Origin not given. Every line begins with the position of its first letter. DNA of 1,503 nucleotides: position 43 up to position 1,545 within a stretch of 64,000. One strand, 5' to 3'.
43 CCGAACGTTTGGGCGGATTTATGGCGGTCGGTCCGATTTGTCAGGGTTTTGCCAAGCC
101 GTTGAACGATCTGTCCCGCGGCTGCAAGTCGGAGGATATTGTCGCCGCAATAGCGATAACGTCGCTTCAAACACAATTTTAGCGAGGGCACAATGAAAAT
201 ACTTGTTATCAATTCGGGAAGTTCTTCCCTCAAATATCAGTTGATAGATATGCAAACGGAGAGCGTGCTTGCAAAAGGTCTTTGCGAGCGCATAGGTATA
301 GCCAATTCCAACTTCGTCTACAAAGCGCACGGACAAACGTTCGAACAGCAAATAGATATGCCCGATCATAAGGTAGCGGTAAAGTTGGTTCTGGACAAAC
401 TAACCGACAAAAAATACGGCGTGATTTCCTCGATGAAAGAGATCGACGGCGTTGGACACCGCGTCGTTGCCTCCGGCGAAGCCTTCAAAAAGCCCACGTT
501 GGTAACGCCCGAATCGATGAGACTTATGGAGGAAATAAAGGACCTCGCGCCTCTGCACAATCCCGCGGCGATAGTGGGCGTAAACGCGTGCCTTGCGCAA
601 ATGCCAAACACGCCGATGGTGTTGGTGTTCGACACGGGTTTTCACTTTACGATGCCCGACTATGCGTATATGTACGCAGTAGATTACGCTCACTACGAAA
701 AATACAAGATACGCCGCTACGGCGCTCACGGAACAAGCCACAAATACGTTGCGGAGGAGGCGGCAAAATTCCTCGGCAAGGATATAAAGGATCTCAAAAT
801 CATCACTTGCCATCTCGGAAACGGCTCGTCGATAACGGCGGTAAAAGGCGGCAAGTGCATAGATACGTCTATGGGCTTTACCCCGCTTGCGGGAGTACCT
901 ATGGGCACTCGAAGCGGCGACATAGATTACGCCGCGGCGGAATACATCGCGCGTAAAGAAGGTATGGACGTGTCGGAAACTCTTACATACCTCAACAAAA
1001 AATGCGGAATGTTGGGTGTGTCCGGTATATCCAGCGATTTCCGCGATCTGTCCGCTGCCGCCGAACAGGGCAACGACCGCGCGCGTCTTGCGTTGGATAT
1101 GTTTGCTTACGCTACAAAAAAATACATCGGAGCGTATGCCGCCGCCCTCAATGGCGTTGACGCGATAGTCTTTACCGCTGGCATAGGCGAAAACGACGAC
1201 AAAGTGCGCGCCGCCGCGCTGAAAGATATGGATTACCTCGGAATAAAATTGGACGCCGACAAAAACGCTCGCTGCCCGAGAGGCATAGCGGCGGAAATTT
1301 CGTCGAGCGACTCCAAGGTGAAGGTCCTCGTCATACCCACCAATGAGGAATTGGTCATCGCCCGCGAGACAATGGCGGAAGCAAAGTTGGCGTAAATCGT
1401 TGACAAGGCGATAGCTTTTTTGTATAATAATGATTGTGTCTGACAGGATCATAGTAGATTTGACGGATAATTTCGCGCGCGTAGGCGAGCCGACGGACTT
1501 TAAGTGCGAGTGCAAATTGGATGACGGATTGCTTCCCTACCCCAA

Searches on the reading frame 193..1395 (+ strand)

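Call 10: search_protein_families(library=pfam, proteins=[window:193-1395:+], max_evalue=0.00001)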
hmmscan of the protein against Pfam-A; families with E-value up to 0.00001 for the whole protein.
window:193-1395:+ (400 aa): 1 family
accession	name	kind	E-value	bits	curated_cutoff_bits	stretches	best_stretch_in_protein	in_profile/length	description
PF00871.23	Acetate_kinase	-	1.1e-149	498.8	22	1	2-391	1-392/392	Acetokinase family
